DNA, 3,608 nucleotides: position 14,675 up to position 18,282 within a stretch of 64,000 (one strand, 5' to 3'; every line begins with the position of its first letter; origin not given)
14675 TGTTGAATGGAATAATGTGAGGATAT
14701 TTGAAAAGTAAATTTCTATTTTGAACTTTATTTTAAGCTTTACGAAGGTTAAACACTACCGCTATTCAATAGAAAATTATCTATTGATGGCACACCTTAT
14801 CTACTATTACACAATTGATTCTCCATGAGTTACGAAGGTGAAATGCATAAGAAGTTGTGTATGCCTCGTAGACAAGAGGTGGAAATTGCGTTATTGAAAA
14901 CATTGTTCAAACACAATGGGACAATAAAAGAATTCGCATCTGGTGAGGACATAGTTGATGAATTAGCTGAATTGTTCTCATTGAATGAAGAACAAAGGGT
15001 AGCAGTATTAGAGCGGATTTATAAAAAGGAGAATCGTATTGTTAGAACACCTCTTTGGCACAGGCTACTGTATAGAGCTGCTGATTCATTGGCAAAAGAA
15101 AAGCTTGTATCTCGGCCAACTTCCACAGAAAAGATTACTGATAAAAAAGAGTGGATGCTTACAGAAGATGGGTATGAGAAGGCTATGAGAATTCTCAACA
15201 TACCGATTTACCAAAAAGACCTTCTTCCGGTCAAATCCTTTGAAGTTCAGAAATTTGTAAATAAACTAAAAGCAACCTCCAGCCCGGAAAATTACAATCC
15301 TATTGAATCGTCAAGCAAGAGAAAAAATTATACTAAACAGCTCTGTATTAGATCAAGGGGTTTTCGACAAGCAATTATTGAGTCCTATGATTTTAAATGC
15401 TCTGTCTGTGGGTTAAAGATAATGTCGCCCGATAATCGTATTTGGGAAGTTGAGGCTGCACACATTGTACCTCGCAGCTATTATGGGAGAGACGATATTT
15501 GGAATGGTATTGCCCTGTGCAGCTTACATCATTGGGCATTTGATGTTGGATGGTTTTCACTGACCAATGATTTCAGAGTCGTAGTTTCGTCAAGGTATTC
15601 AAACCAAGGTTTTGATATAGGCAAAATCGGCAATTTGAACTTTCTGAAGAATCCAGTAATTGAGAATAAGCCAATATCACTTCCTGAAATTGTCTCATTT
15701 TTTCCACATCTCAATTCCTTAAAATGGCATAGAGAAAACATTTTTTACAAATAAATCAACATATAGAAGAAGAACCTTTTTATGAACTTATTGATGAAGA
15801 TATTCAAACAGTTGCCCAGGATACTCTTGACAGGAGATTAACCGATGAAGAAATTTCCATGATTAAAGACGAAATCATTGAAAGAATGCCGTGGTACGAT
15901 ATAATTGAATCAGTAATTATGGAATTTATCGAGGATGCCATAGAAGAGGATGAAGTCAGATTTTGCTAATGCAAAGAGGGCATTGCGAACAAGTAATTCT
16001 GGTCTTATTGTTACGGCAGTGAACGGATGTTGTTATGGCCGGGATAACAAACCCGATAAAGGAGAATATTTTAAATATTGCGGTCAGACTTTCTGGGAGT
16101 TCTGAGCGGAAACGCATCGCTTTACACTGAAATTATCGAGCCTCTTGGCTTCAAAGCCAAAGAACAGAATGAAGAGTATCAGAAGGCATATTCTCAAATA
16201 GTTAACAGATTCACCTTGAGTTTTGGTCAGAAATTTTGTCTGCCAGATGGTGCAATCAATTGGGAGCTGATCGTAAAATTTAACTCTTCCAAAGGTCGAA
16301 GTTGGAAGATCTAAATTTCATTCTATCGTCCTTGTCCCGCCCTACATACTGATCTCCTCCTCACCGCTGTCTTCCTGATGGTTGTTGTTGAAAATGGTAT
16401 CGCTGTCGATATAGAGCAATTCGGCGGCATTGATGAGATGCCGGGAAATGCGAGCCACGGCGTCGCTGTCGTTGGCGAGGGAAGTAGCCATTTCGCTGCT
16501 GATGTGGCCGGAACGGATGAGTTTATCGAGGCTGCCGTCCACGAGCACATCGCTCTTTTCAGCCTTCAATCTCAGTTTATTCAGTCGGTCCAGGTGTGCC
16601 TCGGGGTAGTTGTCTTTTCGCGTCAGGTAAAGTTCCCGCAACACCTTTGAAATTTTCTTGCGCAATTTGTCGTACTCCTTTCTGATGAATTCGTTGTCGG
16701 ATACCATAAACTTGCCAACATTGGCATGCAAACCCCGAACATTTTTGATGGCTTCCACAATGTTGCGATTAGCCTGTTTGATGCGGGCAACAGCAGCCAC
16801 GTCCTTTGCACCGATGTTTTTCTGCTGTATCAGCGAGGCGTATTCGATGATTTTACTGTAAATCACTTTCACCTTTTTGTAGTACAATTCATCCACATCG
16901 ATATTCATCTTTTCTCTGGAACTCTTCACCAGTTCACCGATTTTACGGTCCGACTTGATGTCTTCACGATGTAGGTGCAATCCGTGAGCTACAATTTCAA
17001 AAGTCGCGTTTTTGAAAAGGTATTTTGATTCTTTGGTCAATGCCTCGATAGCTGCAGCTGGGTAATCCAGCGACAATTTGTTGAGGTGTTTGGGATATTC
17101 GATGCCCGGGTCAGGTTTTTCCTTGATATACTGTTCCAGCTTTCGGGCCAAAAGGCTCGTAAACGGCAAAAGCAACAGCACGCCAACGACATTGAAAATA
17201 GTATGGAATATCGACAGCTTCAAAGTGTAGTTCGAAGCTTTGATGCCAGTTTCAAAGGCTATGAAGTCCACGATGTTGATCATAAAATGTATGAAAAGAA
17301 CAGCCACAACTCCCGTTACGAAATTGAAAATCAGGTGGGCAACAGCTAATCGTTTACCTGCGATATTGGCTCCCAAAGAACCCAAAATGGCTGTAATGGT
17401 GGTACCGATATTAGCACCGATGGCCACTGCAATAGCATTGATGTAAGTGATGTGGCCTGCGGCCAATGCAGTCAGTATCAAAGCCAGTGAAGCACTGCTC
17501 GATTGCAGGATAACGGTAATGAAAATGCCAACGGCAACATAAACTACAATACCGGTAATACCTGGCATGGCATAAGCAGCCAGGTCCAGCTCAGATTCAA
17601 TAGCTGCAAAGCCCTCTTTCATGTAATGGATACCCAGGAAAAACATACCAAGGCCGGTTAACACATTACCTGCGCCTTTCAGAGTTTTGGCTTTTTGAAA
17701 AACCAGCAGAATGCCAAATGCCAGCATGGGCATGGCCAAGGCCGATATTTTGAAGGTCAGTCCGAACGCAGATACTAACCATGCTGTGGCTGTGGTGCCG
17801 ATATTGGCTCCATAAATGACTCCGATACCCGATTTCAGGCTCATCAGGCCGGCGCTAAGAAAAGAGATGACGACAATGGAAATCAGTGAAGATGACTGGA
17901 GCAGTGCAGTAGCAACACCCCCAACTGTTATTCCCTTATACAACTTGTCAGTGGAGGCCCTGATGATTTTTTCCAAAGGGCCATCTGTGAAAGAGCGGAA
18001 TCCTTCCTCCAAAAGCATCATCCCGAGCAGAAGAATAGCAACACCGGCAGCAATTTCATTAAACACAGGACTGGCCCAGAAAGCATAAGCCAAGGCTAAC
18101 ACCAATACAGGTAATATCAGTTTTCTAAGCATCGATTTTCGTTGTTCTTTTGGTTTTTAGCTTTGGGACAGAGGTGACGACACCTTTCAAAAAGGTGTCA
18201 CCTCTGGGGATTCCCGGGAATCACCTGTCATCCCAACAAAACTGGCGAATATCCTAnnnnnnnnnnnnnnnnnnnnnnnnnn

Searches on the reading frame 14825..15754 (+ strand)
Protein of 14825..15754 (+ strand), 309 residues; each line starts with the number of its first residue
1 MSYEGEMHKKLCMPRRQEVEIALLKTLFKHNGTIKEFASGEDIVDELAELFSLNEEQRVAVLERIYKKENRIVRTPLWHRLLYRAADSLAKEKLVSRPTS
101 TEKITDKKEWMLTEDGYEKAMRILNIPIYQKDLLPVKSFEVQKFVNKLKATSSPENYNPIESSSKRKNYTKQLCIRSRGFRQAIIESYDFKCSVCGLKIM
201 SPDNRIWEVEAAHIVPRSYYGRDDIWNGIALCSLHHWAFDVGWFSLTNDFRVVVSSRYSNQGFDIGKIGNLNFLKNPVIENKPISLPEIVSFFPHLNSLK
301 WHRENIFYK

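Call 38: search_protein_families(library=pfam, proteins=[window:14825-15754:+], max_evalue=0.00001)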
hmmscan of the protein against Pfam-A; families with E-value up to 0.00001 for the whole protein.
window:14825-15754:+ (309 aa): 1 family
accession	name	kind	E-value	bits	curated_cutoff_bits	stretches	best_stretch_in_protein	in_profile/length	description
PF13391.12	HNH_2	-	7e-12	45.5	21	1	192-246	1-65/66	HNH endonuclease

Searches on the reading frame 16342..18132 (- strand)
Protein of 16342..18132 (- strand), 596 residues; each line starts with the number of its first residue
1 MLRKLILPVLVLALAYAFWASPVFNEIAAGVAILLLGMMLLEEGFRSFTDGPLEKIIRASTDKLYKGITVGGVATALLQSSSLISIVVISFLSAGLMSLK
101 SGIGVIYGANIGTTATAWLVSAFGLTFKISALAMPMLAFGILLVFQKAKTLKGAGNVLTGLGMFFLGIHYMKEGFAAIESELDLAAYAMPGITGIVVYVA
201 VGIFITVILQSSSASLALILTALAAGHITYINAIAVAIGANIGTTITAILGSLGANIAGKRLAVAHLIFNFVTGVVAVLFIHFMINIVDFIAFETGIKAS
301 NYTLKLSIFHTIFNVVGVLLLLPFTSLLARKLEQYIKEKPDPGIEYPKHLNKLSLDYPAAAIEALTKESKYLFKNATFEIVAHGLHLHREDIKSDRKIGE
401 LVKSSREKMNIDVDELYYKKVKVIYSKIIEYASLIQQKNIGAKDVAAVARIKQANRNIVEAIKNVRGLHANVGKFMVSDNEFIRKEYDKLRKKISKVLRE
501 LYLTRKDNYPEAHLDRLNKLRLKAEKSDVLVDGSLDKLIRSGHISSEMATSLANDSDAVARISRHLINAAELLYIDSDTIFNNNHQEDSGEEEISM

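Call 38: search_protein_families(library=pfam, proteins=[window:16342-18132:-], max_evalue=0.00001)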
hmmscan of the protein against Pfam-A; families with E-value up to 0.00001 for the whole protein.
window:16342-18132:- (596 aa): 1 family
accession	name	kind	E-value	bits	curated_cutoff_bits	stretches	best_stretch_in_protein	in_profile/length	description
PF02690.20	Na_Pi_cotrans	-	2.6e-45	154.2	29.1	2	33-172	1-136/137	Na+/Pi-cotransporter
